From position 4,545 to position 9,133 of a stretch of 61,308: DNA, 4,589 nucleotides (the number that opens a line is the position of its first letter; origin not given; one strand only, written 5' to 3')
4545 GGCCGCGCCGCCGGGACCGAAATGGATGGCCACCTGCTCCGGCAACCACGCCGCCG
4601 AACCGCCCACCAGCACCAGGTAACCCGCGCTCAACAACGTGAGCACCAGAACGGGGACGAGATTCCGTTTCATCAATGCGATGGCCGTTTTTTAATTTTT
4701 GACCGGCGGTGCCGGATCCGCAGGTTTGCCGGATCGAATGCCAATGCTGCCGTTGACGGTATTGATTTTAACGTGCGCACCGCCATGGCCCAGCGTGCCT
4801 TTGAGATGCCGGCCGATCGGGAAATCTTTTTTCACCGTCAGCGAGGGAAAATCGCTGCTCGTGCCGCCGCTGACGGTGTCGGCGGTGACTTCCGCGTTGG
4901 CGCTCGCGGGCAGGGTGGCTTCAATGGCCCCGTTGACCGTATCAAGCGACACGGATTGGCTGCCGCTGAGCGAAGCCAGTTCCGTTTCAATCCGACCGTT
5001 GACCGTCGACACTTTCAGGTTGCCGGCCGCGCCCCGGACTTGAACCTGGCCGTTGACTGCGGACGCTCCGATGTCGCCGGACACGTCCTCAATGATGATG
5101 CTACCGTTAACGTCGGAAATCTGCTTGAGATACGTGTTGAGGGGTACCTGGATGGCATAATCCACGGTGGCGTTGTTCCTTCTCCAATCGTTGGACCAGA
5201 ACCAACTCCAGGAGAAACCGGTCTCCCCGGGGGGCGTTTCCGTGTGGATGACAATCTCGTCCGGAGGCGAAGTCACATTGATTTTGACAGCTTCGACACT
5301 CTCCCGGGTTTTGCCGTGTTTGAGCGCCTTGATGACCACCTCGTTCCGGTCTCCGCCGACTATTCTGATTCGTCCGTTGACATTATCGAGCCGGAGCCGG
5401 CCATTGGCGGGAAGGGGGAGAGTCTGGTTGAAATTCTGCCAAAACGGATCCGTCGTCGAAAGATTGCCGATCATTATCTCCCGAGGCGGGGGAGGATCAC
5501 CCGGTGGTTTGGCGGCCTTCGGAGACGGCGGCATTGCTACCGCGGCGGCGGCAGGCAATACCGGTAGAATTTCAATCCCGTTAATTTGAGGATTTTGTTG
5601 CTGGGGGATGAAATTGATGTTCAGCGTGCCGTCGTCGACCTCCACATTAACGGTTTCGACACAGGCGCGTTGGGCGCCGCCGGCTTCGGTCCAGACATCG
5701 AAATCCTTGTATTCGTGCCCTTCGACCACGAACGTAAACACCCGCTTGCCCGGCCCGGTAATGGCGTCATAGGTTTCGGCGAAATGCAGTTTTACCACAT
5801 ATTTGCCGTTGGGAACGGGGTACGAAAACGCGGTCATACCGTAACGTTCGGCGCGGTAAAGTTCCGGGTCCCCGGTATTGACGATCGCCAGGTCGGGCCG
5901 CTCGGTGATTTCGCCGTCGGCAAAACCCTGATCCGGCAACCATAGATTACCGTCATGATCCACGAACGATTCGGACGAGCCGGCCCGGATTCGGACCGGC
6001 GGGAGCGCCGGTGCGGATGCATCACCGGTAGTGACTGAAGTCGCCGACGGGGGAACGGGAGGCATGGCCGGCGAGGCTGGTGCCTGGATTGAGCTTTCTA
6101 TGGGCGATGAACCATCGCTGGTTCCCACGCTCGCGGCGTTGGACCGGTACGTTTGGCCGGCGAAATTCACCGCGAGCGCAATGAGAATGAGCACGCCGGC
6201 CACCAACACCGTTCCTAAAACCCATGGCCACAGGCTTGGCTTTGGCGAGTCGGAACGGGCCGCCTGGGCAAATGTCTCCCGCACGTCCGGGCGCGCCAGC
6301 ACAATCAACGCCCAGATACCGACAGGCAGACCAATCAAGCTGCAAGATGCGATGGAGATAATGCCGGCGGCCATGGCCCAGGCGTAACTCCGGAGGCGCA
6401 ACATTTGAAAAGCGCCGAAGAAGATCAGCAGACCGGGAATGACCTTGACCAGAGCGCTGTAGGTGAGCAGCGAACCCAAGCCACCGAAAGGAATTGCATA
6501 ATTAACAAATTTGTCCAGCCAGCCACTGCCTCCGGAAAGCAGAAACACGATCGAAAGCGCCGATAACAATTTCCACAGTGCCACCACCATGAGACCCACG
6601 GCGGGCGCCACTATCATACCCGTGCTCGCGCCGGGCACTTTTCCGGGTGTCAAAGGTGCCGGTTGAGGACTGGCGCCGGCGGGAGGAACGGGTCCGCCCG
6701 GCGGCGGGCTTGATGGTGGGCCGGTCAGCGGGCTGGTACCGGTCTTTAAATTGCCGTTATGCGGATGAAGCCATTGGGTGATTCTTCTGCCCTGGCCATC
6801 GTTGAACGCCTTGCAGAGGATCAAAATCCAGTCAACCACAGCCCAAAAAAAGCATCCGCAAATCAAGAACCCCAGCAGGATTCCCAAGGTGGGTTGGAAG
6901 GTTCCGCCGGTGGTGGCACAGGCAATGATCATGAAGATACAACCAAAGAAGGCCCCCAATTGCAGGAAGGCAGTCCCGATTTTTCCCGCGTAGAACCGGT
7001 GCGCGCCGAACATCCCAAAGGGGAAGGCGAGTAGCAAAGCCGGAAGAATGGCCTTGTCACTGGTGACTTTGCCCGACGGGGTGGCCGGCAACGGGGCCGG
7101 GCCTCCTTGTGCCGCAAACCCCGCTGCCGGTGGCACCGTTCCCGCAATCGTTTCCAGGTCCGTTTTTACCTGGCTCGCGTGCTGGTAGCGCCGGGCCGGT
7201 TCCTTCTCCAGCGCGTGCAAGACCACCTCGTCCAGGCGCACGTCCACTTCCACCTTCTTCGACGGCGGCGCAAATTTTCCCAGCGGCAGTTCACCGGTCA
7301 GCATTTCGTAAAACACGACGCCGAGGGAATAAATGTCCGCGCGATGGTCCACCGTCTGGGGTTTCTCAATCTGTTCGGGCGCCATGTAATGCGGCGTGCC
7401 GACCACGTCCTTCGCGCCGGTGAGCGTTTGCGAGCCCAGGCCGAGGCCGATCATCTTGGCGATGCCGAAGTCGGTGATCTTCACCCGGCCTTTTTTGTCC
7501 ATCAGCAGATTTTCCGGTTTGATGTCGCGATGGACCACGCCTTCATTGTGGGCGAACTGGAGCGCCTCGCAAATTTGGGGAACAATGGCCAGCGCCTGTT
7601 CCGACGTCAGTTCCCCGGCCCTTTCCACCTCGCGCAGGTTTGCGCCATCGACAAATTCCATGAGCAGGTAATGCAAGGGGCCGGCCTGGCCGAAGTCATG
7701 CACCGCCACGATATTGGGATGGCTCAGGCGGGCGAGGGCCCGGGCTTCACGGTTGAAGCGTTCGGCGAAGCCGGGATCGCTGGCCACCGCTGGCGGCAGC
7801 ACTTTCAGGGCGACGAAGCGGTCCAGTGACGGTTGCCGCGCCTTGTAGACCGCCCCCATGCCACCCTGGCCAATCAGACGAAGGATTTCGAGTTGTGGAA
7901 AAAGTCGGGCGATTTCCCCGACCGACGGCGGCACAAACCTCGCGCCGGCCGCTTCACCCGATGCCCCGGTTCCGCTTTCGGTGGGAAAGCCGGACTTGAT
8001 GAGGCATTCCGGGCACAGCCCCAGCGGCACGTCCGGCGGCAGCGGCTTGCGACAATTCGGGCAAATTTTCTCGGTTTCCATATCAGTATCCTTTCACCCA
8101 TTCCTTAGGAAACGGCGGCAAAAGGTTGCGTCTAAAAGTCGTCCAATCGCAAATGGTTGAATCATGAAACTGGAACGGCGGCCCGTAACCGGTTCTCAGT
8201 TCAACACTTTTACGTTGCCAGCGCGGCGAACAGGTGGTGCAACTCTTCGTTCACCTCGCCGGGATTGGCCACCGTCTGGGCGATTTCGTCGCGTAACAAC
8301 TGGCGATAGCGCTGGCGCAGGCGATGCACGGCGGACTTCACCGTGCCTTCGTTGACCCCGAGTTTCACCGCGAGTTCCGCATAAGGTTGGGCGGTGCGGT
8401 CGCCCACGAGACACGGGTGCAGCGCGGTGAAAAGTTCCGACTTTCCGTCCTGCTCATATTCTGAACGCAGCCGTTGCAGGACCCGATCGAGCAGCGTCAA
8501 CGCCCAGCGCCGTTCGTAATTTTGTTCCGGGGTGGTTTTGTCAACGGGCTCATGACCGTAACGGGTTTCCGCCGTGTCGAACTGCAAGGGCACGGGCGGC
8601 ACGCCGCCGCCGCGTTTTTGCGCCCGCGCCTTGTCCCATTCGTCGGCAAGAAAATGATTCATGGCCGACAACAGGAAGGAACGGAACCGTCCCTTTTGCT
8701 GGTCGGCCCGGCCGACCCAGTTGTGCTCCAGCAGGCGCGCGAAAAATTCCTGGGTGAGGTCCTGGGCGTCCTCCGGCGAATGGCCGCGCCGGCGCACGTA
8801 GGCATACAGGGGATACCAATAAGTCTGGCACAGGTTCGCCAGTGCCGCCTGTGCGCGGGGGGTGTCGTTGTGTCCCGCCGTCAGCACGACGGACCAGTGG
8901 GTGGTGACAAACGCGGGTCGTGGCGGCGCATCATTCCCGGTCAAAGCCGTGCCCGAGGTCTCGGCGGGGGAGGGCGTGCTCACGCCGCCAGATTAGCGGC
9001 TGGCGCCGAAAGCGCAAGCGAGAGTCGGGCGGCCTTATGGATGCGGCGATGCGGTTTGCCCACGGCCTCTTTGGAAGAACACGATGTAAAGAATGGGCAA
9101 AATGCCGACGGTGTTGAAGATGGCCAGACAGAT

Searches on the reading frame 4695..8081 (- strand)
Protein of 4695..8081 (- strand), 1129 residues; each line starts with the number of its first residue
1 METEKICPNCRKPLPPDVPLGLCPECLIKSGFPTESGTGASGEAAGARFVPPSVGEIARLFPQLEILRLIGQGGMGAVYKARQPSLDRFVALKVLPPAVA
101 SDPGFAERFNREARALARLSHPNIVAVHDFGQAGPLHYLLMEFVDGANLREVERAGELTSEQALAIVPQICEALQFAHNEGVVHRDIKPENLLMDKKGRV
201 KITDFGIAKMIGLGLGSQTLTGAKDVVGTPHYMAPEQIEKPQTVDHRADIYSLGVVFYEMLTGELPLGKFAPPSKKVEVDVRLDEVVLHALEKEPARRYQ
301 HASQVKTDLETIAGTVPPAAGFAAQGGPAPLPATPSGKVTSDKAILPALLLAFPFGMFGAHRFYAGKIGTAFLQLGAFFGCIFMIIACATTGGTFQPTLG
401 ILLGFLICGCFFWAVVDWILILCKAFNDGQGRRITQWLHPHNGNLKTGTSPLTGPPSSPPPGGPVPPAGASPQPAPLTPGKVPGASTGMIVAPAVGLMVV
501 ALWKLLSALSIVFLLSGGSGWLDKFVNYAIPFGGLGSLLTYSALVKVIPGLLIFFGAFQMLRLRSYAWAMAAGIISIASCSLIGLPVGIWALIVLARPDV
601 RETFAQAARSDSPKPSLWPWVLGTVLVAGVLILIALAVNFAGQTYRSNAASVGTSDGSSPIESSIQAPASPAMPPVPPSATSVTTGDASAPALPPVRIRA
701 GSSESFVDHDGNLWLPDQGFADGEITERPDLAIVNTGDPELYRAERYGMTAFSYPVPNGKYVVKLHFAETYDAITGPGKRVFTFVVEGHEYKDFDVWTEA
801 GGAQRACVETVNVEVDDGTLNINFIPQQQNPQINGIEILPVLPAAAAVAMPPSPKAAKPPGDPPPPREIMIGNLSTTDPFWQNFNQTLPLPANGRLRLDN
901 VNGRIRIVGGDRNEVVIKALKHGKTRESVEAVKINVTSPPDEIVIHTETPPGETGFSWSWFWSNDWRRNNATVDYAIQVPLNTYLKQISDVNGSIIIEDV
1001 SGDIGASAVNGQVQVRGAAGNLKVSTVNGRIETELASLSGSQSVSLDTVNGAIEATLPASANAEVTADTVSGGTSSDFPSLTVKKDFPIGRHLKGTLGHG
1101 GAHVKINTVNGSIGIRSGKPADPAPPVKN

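Call 43: search_protein_families(library=pfam, proteins=[window:4695-8081:-], max_evalue=0.001)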
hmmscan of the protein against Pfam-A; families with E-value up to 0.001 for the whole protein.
window:4695-8081:- (1129 aa): 10 families
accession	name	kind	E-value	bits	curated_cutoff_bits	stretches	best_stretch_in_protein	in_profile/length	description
PF00069.31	Pkinase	-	3.7e-53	181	31.7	1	65-271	2-201/263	Protein kinase domain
PF07714.23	PK_Tyr_Ser-Thr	-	2.9e-33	115.7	23.1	1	65-272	2-210/258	Protein tyrosine and serine/threonine kinase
PF11721.14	Malectin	-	6.8e-26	91.6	23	1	697-828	4-144/163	Malectin domain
PF05154.21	TM2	-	5.1e-11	43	27.9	1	342-385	2-44/51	TM2 domain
PF03109.22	ABC1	-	2.9e-07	30.3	22.9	1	137-211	143-217/244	ABC1 atypical kinase-like domain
PF13349.12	DUF4097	-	1.4e-06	28.3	22.9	1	1010-1115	145-246/247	Toastrack DUF4097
PF01636.29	APH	-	4.6e-06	27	23.2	0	79-174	14-104/239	Phosphotransferase enzyme family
PF14531.12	Kinase-like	-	6e-06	26.2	25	1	162-272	146-256/289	Kinase-like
PF12819.13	Malectin_like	-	0.00034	20.4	24.5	1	755-838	241-328/331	Malectin-like domain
PF01163.29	RIO1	-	0.00075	19.6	22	0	110-206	56-149/187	RIO domain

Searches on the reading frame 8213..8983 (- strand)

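Call 43: search_protein_families(library=pfam, proteins=[window:8213-8983:-], max_evalue=0.001)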
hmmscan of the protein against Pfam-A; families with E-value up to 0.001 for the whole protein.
window:8213-8983:- (257 aa): 4 families
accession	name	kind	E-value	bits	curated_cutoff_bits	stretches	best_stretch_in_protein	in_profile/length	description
PF04542.20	Sigma70_r2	-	8.8e-08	32.3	24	1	59-120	9-69/71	Sigma-70 region 2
PF08281.18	Sigma70_r4_2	-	2e-05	24.6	25.7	1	200-225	28-53/54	Sigma-70, region 4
PF22451.2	NirdL-like_HTH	-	0.00068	19.6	27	0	197-225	15-43/47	Siroheme decarboxylase NirDL-like HTH domain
PF07638.17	Sigma70_ECF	-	0.00085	19.7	21.1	0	69-230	45-183/185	ECF sigma factor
